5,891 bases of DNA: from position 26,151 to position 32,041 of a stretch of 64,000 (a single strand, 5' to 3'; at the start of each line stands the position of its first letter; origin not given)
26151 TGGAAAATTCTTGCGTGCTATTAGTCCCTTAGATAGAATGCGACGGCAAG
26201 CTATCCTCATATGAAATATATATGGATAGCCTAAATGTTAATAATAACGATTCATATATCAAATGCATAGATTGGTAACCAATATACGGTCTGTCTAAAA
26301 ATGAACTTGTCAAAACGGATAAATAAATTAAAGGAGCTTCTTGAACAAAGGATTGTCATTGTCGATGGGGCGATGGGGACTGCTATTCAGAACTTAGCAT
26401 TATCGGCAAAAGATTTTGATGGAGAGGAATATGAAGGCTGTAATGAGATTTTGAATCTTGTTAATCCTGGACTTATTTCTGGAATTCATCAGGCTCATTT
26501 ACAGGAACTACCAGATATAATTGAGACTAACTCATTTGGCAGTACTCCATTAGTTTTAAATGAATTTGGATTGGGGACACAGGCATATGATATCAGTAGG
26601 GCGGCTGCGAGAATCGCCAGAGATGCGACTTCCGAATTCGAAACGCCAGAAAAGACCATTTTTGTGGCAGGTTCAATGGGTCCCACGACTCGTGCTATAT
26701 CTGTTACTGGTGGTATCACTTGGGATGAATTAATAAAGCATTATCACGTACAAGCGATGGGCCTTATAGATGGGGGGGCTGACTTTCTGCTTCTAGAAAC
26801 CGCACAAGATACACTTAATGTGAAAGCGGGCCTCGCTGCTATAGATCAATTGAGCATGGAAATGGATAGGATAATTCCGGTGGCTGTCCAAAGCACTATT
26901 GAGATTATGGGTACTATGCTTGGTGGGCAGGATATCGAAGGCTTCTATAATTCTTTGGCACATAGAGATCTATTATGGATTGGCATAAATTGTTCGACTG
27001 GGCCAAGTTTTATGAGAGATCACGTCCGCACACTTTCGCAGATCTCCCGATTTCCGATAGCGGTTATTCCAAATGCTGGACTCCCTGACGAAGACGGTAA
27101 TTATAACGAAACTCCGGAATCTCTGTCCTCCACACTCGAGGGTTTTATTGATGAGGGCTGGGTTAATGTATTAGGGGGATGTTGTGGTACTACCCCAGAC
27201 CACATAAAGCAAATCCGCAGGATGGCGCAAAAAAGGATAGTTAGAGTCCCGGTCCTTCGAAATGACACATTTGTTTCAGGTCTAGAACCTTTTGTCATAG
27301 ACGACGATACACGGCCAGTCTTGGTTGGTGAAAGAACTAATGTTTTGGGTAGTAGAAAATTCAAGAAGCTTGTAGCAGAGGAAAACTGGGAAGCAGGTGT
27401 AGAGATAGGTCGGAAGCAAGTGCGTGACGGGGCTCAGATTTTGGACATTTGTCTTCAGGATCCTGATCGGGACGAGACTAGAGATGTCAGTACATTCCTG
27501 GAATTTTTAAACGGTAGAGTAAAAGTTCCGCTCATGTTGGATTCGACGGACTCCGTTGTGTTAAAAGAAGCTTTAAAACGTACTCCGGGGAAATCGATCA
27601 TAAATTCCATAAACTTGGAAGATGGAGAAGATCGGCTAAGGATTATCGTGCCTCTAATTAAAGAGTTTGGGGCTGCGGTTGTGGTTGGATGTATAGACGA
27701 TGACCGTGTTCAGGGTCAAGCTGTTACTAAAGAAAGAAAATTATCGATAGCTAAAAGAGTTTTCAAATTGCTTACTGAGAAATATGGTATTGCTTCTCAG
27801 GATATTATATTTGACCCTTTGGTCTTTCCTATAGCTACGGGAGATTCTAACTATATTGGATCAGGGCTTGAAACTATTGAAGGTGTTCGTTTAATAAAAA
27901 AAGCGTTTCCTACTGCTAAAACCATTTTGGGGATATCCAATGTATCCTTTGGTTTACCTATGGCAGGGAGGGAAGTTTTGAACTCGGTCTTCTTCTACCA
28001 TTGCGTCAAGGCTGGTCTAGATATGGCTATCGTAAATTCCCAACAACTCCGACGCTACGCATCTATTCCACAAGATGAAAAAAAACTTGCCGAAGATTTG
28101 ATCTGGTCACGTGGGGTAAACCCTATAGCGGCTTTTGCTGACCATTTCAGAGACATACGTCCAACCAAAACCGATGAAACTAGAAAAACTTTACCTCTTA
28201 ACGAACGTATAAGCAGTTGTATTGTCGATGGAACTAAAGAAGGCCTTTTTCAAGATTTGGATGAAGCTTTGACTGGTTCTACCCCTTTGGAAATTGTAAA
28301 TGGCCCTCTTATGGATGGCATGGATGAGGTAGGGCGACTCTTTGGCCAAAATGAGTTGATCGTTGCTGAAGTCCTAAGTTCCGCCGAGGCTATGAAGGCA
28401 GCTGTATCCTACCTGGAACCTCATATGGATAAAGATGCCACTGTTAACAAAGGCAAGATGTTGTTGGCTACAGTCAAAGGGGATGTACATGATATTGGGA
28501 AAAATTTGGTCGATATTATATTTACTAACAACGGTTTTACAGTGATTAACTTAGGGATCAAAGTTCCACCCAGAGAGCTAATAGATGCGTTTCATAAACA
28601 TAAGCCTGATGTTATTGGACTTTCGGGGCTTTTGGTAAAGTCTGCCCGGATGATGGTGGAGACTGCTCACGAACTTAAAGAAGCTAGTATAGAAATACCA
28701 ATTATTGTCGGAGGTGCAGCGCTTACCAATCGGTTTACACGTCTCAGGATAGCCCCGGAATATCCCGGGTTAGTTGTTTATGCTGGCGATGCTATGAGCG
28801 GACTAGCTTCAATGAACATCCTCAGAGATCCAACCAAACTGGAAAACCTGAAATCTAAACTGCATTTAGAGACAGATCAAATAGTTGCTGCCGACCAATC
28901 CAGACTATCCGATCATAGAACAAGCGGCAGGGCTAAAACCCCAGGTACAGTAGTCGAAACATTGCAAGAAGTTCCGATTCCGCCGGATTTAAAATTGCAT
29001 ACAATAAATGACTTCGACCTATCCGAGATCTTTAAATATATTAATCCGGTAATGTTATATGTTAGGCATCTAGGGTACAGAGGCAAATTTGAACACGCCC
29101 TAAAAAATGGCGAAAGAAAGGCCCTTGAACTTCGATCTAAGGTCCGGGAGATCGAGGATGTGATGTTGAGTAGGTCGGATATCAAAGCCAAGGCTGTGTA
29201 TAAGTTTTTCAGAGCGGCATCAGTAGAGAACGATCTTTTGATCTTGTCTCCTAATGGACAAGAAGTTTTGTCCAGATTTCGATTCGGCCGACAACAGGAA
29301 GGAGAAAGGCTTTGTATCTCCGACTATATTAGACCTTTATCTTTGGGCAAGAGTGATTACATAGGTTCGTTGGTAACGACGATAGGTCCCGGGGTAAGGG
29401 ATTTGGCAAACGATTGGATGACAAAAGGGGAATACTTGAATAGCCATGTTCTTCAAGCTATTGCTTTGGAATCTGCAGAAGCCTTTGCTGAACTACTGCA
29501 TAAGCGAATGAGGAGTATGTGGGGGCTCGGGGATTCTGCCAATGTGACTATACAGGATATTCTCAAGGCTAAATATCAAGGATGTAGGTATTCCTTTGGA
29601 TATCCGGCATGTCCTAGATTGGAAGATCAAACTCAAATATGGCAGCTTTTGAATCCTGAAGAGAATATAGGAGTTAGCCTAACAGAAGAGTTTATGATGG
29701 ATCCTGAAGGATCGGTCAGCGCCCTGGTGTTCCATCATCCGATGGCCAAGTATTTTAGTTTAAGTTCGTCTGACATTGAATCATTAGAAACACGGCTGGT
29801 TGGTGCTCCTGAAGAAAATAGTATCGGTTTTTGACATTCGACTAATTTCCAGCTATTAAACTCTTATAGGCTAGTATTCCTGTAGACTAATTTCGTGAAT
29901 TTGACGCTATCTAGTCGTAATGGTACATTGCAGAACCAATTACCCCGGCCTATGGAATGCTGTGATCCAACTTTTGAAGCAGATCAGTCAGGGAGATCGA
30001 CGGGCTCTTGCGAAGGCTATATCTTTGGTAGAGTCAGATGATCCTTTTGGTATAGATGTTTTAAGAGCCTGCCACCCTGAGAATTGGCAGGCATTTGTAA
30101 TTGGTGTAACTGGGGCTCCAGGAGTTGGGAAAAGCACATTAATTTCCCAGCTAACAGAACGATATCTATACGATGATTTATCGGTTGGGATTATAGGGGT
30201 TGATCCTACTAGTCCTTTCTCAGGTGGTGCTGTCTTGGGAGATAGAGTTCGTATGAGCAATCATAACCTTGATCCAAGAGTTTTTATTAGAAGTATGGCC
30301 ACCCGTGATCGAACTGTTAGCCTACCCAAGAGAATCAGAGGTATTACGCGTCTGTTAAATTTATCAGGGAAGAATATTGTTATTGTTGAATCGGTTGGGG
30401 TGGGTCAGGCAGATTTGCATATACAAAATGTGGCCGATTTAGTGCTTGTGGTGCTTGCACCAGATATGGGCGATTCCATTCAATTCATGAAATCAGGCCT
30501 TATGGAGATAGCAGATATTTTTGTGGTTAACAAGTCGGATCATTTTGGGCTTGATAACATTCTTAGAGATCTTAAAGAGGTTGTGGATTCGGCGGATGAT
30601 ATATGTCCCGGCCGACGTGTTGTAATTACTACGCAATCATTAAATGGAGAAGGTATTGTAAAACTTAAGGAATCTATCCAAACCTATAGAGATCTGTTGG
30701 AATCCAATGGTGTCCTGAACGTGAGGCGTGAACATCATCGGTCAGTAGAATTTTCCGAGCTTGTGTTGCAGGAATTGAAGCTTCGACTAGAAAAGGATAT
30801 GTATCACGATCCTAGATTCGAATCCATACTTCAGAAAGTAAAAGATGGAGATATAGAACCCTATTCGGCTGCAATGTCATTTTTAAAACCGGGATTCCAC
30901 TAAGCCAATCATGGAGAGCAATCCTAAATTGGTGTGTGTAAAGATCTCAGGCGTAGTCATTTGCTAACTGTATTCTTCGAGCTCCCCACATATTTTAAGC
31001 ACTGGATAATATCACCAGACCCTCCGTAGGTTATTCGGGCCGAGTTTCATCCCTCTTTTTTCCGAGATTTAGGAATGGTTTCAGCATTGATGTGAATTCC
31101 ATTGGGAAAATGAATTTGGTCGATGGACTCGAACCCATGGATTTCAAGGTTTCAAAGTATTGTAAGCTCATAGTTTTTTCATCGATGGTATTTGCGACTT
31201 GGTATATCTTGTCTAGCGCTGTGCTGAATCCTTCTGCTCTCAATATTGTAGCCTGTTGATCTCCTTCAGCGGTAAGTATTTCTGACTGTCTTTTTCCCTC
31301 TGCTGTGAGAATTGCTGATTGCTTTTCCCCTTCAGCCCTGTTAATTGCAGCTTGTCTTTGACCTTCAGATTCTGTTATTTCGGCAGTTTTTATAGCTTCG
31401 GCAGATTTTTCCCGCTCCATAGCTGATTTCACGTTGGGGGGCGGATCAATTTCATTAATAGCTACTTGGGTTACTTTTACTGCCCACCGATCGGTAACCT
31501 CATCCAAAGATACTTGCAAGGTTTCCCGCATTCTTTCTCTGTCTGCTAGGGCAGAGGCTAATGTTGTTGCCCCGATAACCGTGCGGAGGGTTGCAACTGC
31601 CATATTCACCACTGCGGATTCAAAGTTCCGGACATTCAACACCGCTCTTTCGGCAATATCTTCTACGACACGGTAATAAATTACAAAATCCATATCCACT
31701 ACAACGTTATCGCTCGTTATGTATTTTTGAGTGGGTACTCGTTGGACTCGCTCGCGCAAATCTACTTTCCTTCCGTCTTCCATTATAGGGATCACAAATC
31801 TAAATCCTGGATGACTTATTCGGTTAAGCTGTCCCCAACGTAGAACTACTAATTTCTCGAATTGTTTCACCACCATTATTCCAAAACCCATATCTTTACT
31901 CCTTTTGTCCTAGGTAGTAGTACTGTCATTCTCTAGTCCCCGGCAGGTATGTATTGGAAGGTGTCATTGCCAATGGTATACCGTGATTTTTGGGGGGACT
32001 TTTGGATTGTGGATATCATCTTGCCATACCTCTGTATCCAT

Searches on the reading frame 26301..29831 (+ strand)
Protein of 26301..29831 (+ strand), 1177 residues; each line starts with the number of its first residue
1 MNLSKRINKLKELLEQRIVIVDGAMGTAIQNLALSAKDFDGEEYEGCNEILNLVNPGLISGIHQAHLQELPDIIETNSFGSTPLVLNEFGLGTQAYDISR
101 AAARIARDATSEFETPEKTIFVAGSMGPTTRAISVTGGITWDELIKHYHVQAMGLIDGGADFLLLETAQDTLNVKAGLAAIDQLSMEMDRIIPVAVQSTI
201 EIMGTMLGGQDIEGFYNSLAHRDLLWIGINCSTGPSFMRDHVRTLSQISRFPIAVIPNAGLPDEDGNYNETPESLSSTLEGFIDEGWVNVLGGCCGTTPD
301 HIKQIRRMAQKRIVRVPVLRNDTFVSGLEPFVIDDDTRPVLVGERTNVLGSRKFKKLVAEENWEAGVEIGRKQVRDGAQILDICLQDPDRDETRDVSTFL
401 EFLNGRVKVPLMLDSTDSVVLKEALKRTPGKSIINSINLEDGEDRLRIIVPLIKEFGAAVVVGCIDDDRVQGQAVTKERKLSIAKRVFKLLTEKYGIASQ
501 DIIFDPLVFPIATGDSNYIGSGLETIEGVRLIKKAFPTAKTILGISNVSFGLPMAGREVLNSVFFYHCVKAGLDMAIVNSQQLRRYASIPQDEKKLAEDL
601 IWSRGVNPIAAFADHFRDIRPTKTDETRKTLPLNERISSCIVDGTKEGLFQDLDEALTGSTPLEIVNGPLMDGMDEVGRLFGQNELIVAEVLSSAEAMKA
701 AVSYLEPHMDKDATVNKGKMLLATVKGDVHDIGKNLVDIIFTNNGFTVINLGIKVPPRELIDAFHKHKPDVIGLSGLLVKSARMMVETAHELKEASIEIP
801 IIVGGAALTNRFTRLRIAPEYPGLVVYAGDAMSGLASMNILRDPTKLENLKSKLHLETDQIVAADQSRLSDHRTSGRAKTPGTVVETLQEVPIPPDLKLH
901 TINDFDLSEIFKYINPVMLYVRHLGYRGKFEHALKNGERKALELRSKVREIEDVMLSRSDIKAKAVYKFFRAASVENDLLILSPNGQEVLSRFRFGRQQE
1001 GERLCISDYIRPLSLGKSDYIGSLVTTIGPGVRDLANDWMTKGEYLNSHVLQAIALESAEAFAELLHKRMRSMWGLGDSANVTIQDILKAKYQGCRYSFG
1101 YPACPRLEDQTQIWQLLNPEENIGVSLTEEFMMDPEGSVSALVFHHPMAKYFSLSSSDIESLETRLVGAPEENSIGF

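Call 38: search_protein_families(library=ncbifam, proteins=[window:26301-29831:+], max_evalue=0.00001)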
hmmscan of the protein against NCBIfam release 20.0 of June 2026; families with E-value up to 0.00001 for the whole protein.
window:26301-29831:+ (1177 aa): 16 families
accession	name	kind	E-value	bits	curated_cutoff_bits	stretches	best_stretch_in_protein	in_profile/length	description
TIGR02082.1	metH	equivalog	0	1183.4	1010.85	1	14-1153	1-1181/1182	methionine synthase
NF007024.0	PRK09490.1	equivalog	5.6e-296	985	1497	1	4-1156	6-1201/1234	methionine synthase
NF006396.0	PRK08645.1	equivalog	8.3e-57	192.6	453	1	8-311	2-286/611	bifunctional homocysteine S-methyltransferase/methylenetetrahydrofolate reductase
NF005719.0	PRK07535.1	domain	4e-44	150.7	259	1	341-582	3-231/268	methyltetrahydrofolate:corrinoid/iron-sulfur protein methyltransferase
TIGR02370.1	pyl_corrinoid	subfamily_domain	2.2e-38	131.7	215.3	1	637-813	2-182/197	methyltransferase cognate corrinoid protein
NF005718.0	PRK07534.1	equivalog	4.6e-38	131.3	338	1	8-336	4-320/337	betaine--homocysteine S-methyltransferase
NF047996.1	corrin_MtgC_2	exception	8.1e-35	120.2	370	1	657-818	28-192/212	glycine betaine-specific corrinoid protein MtgC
NF040655.1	MtaC_Meth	equivalog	4.8e-33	114.3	420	1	636-855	38-251/253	methanol--corrinoid protein MtaC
NF041607.1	dimeth_corrin_MtbC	equivalog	2.5e-30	105.5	350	1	638-812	2-179/203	dimethylamine corrinoid protein MtbC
NF040669.1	MtaC2_Meth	equivalog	9.1e-30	103.9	450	1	619-813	25-223/267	methanol--corrinoid protein MtaC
NF007020.0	PRK09485.1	equivalog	1e-24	87.2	215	1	9-310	3-304/306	homocysteine S-methyltransferase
NF047995.1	corrinoid_MtgC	exception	4.2e-23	81.9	310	1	637-805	8-182/215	glycine betaine-specific corrinoid protein MtgC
NF040758.1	CODH_ACS_meth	exception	3.7e-18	65.8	370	1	340-583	5-236/261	carbon monoxide dehydrogenase/acetyl-CoA synthase methytransferase subunit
NF002612.0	PRK02261.1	equivalog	1.9e-12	46.9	110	1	717-806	3-93/148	methylaspartate mutase subunit S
TIGR01501.1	MthylAspMutase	equivalog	3.7e-10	39.7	135.8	1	720-806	4-91/134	methylaspartate mutase subunit S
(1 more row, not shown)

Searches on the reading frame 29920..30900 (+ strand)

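Call 38: search_protein_families(library=ncbifam, proteins=[window:29920-30900:+], max_evalue=0.00001)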
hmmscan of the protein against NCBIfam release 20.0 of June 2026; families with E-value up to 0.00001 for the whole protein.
window:29920-30900:+ (327 aa): 4 families
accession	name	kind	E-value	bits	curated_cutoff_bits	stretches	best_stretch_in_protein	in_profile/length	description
TIGR00750.1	lao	equivalog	3.4e-77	259.5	240.75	1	25-320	1-297/300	methylmalonyl Co-A mutase-associated GTPase MeaB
NF006958.0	PRK09435.1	equivalog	1.5e-60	205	329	1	16-322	11-325/333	methylmalonyl Co-A mutase-associated GTPase MeaB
NF045497.1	IsobCoAmut_IcmF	equivalog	3.1e-40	137.8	1500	1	19-222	146-355/1076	fused isobutyryl-CoA mutase/GTPase IcmF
TIGR00073.1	hypB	equivalog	4.5e-06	26.3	121.2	0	55-255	27-212/217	hydrogenase nickel incorporation protein HypB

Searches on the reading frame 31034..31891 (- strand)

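Call 38: search_protein_families(library=ncbifam, proteins=[window:31034-31891:-], max_evalue=0.00001)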
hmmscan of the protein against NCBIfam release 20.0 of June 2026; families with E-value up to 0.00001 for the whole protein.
window:31034-31891:- (286 aa): 5 families
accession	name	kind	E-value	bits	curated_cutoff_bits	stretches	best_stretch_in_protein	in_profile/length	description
TIGR01933.1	hflK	equivalog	2.9e-27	95.8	159.4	1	5-213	1-210/261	FtsH protease activity modulator HflK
NF008181.0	PRK10930.1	equivalog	5.3e-15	55.1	660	1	4-213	96-306/419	FtsH protease activity modulator HflK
NF008259.0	PRK11029.1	equivalog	1.2e-08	34.3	427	1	118-232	184-296/334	protease modulator HflC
NF058507.1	FlotScfldFlot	equivalog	2.1e-08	33.7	700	1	24-214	52-247/477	flotillin lipid rafts scaffold protein FloT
TIGR01932.1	hflC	equivalog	3.5e-08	32.7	134.4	1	119-225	175-281/318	protease modulator HflC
